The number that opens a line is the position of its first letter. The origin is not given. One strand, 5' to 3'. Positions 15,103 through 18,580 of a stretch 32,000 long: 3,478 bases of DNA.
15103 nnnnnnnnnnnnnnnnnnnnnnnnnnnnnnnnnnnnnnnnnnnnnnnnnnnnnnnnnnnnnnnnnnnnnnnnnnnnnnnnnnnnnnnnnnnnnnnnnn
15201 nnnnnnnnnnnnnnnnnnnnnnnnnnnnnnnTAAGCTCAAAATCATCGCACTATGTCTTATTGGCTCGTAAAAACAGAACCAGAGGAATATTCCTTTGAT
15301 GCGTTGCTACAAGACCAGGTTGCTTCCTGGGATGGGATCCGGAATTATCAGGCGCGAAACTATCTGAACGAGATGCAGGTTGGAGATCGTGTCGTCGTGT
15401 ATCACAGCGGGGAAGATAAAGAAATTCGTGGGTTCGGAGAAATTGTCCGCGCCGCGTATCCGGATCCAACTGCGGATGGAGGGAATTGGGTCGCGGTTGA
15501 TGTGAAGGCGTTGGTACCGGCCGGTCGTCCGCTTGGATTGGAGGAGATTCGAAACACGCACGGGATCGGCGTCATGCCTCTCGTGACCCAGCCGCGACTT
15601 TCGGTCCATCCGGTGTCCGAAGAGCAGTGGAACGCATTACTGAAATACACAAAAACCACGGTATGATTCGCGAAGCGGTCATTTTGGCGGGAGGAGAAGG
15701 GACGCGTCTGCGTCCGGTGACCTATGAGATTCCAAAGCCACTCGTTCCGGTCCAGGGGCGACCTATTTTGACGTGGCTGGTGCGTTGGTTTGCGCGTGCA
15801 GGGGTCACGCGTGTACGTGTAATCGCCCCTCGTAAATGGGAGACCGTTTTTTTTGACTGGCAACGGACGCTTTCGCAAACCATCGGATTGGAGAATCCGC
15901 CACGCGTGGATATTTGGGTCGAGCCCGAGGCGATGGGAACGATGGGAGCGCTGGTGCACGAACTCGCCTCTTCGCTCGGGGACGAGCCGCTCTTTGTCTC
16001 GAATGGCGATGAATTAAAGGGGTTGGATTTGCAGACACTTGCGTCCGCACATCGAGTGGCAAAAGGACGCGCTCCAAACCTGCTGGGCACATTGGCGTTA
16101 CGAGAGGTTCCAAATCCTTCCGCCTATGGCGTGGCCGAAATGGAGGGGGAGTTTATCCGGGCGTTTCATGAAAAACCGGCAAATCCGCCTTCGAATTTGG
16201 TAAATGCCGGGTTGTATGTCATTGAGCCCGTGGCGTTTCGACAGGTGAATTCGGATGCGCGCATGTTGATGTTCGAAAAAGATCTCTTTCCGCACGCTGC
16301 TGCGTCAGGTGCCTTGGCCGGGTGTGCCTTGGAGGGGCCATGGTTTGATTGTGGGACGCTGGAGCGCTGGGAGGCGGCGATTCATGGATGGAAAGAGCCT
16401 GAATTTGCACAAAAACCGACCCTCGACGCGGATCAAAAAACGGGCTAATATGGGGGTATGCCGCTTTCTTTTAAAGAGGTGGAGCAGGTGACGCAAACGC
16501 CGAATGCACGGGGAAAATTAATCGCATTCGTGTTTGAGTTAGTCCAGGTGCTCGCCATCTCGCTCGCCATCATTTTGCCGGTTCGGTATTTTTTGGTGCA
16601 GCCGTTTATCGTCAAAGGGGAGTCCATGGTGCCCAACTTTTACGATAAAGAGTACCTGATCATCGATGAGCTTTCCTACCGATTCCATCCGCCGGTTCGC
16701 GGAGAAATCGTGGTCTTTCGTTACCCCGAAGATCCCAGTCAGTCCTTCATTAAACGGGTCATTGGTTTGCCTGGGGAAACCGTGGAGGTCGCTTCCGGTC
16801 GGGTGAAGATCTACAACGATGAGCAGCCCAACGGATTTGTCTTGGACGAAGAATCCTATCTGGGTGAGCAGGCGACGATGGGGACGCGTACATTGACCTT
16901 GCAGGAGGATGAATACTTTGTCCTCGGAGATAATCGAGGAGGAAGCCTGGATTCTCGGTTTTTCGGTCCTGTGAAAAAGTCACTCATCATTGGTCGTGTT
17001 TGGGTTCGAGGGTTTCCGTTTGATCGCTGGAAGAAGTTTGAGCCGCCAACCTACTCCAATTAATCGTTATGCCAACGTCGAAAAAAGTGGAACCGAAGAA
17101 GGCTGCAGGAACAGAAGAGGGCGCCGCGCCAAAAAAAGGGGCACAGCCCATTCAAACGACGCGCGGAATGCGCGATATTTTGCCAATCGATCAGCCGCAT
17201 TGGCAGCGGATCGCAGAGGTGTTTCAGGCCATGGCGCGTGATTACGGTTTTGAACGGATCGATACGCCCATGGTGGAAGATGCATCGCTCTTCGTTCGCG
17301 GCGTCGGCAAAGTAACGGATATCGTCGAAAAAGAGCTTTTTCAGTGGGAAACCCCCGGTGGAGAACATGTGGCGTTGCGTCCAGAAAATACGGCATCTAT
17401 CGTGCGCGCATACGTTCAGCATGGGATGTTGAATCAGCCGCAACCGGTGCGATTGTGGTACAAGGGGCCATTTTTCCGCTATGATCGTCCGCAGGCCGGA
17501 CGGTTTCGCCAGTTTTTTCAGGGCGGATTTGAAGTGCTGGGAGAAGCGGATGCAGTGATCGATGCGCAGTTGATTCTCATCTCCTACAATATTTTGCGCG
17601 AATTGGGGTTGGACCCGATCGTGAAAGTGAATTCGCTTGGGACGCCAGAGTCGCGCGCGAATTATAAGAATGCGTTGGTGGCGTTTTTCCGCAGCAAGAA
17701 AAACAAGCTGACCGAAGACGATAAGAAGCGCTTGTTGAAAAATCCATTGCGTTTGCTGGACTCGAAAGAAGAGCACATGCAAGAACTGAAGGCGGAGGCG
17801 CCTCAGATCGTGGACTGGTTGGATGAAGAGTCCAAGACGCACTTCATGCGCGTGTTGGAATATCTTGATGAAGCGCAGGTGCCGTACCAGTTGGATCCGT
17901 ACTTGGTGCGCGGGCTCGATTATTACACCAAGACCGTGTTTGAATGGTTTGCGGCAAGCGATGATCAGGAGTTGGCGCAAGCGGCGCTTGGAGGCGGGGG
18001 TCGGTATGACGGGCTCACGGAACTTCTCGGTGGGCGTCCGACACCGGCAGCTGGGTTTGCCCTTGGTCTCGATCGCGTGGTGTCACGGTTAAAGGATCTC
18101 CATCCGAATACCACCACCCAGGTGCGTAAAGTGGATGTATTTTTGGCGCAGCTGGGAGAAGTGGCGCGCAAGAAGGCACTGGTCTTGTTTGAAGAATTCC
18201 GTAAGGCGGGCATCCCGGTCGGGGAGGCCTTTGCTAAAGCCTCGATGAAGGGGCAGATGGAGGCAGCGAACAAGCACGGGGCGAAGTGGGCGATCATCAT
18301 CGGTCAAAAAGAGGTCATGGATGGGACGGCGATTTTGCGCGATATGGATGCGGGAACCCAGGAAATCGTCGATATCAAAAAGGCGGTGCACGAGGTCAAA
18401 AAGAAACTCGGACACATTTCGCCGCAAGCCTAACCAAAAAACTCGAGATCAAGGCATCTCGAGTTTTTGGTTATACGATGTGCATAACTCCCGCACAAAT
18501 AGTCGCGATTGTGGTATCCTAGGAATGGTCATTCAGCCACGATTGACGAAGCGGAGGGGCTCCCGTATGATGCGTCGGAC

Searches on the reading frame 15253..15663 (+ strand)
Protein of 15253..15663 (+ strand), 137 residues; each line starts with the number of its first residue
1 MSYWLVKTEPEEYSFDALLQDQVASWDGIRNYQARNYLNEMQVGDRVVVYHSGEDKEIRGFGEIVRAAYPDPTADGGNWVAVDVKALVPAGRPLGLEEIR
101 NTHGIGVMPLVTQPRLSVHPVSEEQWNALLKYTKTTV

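Call 58: search_protein_families(library=pfam, proteins=[window:15253-15663:+], max_evalue=0.001)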
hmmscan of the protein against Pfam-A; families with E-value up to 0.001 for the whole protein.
window:15253-15663:+ (137 aa): 1 family
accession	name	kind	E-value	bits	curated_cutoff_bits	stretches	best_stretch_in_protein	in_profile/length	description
PF01878.24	EVE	-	3.9e-41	140.9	23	1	2-131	1-144/145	EVE domain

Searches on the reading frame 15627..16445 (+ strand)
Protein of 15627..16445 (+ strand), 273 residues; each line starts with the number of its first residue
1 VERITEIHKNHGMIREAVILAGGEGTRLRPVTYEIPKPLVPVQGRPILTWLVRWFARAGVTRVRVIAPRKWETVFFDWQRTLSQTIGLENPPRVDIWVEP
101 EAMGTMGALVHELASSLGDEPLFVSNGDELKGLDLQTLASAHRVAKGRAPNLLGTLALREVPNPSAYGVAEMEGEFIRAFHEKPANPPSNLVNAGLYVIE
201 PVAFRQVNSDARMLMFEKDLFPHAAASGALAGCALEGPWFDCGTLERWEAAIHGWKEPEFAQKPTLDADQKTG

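Call 58: search_protein_families(library=pfam, proteins=[window:15627-16445:+], max_evalue=0.001)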
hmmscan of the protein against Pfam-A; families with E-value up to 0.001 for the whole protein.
window:15627-16445:+ (273 aa): 2 families
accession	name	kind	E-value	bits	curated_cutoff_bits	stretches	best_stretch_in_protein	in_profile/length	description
PF00483.29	NTP_transferase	-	2.4e-33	116.2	21.2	1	17-247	2-234/245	Nucleotidyl transferase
PF12804.13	NTP_transf_3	-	1.1e-09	39.1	27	1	17-128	1-95/160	MobA-like NTP transferase domain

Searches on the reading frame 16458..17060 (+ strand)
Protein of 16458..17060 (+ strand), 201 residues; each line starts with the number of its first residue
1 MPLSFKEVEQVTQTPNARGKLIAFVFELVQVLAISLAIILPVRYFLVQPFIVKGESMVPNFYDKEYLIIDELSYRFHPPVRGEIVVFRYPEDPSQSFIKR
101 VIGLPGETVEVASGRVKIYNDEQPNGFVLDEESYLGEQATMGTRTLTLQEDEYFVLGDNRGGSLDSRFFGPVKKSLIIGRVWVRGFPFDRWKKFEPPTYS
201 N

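Call 58: search_protein_families(library=pfam, proteins=[window:16458-17060:+], max_evalue=0.001)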
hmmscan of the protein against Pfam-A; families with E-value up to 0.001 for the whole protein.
window:16458-17060:+ (201 aa): 2 families
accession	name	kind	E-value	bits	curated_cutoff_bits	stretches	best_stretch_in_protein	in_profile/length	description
PF10502.14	Peptidase_S26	-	1.7e-42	145.6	22.9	1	27-183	3-165/168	Signal peptidase, peptidase S26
PF00717.28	Peptidase_S24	-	3.8e-05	23.8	23.3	1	51-113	39-93/116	Peptidase S24-like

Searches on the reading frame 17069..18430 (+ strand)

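Call 58: search_protein_families(library=pfam, proteins=[window:17069-18430:+], max_evalue=0.001)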
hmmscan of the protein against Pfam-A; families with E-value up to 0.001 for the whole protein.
window:17069-18430:+ (454 aa): 3 families
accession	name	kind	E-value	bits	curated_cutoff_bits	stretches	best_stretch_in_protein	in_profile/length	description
PF13393.11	tRNA-synt_His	-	1.6e-42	146.3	25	1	33-337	1-308/308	Histidyl-tRNA synthetase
PF03129.25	HGTP_anticodon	-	3e-11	43.7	21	1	357-446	2-94/94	Anticodon binding domain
PF00587.30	tRNA-synt_2b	-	2.5e-10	41.1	29.3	1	91-297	1-124/179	tRNA synthetase class II core domain (G, H, P, S and T)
